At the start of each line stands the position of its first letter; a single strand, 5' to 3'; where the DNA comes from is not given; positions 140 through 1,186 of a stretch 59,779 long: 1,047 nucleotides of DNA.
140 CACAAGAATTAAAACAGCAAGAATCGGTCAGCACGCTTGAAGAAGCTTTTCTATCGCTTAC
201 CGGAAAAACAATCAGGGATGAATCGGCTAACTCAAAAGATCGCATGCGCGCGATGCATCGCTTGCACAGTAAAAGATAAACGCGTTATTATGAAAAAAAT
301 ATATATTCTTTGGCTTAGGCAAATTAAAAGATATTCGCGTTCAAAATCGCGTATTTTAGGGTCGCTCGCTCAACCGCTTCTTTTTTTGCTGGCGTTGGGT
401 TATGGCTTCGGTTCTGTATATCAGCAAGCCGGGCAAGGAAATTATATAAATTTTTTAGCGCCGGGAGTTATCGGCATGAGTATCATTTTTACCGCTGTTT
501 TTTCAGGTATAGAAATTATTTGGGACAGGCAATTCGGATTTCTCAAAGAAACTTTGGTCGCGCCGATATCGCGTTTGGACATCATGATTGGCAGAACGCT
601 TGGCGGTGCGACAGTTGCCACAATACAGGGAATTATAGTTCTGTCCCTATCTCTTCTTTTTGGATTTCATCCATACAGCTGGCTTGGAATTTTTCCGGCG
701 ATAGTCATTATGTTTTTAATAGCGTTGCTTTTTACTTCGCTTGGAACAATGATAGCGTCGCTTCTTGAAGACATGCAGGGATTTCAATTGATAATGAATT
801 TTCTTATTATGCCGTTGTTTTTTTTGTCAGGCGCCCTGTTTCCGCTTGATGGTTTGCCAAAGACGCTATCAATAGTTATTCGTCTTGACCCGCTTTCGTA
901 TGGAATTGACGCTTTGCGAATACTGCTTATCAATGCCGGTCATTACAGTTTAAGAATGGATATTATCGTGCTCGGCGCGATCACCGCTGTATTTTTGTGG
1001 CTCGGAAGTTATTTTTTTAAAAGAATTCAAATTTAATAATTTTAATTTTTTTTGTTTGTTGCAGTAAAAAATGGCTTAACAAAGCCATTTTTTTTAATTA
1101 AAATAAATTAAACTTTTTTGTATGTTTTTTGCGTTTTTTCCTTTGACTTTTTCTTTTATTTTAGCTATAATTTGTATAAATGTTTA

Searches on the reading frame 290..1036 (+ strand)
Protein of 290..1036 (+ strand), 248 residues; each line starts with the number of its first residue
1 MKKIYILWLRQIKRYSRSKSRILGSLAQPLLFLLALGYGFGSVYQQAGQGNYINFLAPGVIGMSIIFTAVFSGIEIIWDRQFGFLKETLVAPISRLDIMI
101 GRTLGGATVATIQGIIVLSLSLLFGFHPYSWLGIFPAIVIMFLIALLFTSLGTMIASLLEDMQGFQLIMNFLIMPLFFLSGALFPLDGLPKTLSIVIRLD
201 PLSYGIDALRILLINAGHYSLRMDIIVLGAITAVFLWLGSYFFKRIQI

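Call 10: search_protein_families(library=pfam, proteins=[window:290-1036:+], max_evalue=0.01)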
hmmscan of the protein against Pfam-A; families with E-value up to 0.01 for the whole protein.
window:290-1036:+ (248 aa): 2 families
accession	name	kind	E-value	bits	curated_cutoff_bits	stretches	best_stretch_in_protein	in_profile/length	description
PF01061.29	ABC2_membrane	-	1.4e-39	136.3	26.9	1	4-213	3-210/211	ABC-2 type transporter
PF12698.13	ABC2_membrane_3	-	3.5e-22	79.4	31.6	1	46-240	154-346/347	ABC-2 family transporter protein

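Call 21: find_encoding_contigs(protein=window:290-1036:+, flank=10000, max_places=6)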
Protein window:290-1036:+ (248 aa): 6 contigs read that carry it; 6 places shown.
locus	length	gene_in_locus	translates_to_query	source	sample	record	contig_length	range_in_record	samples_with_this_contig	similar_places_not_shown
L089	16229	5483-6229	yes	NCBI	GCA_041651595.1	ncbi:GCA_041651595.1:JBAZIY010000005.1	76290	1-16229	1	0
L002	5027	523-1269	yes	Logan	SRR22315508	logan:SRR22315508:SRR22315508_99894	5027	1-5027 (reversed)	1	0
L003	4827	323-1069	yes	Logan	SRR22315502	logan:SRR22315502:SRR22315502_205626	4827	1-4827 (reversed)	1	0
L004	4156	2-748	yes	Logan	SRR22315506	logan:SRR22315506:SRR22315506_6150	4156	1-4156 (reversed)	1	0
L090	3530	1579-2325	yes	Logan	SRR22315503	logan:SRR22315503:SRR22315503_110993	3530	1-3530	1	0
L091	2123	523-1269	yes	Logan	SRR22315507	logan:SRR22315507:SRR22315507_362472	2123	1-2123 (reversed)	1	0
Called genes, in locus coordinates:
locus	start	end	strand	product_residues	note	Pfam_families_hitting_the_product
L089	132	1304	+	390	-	PF02384:N6_Mtase (weak)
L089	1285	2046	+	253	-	PF09522:RE_R_Pab1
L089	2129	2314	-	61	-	PF07411:DUF1508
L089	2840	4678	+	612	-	PF00270:DEAD, PF04851:ResIII (weak), PF00271:Helicase_C, PF16124:RecQ_Zn_bind, PF09382:RQC, PF00570:HRDC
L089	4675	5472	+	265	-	PF13175:AAA_15 (faint), PF00005:ABC_tran, PF13304:AAA_21 (faint)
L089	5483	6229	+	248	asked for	PF01061:ABC2_membrane, PF12698:ABC2_membrane_3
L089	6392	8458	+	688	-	PF04932:Wzy_C, PF14559:TPR_19 (faint)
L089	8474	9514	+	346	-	PF13439:Glyco_transf_4, PF00534:Glycos_transf_1, PF13692:Glyco_trans_1_4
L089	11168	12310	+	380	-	PF13439:Glyco_transf_4, PF00534:Glycos_transf_1, PF13692:Glyco_trans_1_4, PF13524:Glyco_trans_1_2 (weak), PF20706:GT4-conflict (weak)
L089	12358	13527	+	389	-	PF13439:Glyco_transf_4, PF00534:Glycos_transf_1, PF13692:Glyco_trans_1_4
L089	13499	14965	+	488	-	PF02310:B12-binding, PF04055:Radical_SAM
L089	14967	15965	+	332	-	PF13439:Glyco_transf_4, PF20706:GT4-conflict, PF00534:Glycos_transf_1, PF13692:Glyco_trans_1_4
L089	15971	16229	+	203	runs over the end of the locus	PF01209:Ubie_methyltran (weak), PF13489:Methyltransf_23, PF05148:Methyltransf_8 (weak), PF08241:Methyltransf_11, PF13649:Methyltransf_25, PF08242:Methyltransf_12 (weak), PF13847:Methyltransf_31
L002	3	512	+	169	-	?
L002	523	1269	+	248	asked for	PF01061:ABC2_membrane, PF12698:ABC2_membrane_3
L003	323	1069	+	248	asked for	PF01061:ABC2_membrane, PF12698:ABC2_membrane_3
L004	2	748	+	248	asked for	PF01061:ABC2_membrane, PF12698:ABC2_membrane_3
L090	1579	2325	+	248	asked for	PF01061:ABC2_membrane, PF12698:ABC2_membrane_3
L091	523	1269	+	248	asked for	PF01061:ABC2_membrane, PF12698:ABC2_membrane_3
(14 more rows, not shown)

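Call 99: search_protein_families(library=ncbifam, proteins=[window:290-1036:+, L089:4675-5472:+], max_evalue=0.001)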
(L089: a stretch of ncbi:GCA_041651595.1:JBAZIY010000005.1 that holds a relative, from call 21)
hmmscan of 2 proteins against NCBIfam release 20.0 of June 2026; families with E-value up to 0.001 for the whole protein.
window:290-1036:+ (248 aa): 10 families
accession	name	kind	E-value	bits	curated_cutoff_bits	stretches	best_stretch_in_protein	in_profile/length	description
TIGR01247.1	drrB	subfamily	2.2e-65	220.7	223.05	1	10-240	1-233/236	daunorubicin resistance ABC transporter membrane protein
TIGR03861.1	phenyl_ABC_PedC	subfamily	1.1e-27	97.3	241.35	1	8-233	8-241/253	alcohol ABC transporter, permease protein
TIGR01291.1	nodJ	subfamily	4e-25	88.8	206.65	1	18-235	22-241/253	ABC-2 type transporter, NodJ family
NF011648.0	PRK15066.1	subfamily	1.2e-20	74.2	225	1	6-245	12-251/257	ABC transporter permease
TIGR00025.1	Mtu_efflux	paralog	1.6e-16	60.6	146.9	1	60-238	45-229/238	ABC transporter efflux protein, DrrB family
TIGR03062.1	pip_yhgE_Cterm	subfamily_domain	9.5e-13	48.2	102.2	1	93-245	57-205/208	YhgE/Pip family protein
NF038293.1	permease_SagH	equivalog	5.2e-11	42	450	1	57-245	181-369/370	SagH family ABC transporter permease subunit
TIGR01248.1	drrC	subfamily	2.1e-08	34.4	165.65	1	66-210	2-146/152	daunorubicin resistance protein C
NF033858.1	ABC2_perm_RbbA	equivalog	7.2e-05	20.9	1050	1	53-245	712-906/909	ribosome-associated ATPase/putative transporter RbbA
NF050053.1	CapPschTportKpsM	equivalog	0.00081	19.4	300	1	89-247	93-253/257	capsule polysaccharide transporter KpsM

L089:4675-5472:+ (265 aa): 188 families (the best 25 are shown)
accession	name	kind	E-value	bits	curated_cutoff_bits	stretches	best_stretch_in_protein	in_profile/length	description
TIGR01188.1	drrA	subfamily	5.3e-97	324.8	312.45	1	12-243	1-219/302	daunorubicin resistance ABC transporter, ATP-binding protein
NF033858.1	ABC2_perm_RbbA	equivalog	8.3e-72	242.4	1050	1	3-253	265-514/909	ribosome-associated ATPase/putative transporter RbbA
TIGR03864.1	PQQ_ABC_ATP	hypoth_equivalog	2.4e-66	223.6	302.25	1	5-240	2-236/236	ABC transporter, ATP-binding subunit, PQQ-dependent alcohol dehydrogenase system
NF010060.0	PRK13537.1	equivalog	1.3e-61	208.2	521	1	3-236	14-246/314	nodulation factor ABC transporter ATP-binding protein NodI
TIGR03522.1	GldA_ABC_ATP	equivalog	4.7e-56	190.4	402.6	1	5-234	3-230/301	gliding motility-associated ABC transporter ATP-binding subunit GldA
NF010059.0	PRK13536.1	equivalog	1.1e-53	182.2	549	1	3-226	42-264/342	nodulation factor ABC transporter ATP-binding protein NodI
TIGR01186.1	proV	subfamily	5.3e-53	180.4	326.6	1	17-230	6-224/363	betaine/proline/choline family ABC transporter ATP-binding protein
TIGR01288.1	nodI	equivalog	1.4e-50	172.1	424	1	4-226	4-225/303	nodulation factor ABC transporter ATP-binding protein NodI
TIGR03740.1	galliderm_ABC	subfamily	4.8e-50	170.3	309.75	1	6-222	2-210/223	lantibiotic protection ABC transporter ATP-binding subunit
TIGR03265.1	PhnT2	equivalog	3.2e-48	164.8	457.7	1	3-226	3-225/353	putative 2-aminoethylphosphonate ABC transporter ATP-binding protein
TIGR00968.1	3a0106s01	subfamily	2.1e-46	158.4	342.75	1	5-228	1-223/237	sulfate ABC transporter ATP-binding protein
TIGR04520.1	ECF_ATPase_1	equivalog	2.4e-46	158.3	315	1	5-228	1-228/269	energy-coupling factor transporter ATPase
NF043075.1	MMSYN1_0197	equivalog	7.8e-46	156.6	550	1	4-225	2-222/341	spermidine/putrescine ABC transporter ATP-binding protein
TIGR04521.1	ECF_ATPase_2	equivalog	3.4e-45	154.3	330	1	16-228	17-237/279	energy-coupling factor transporter ATPase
TIGR04406.1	LPS_export_lptB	equivalog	1e-44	152.7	240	1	5-230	2-229/239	LPS export ABC transporter ATP-binding protein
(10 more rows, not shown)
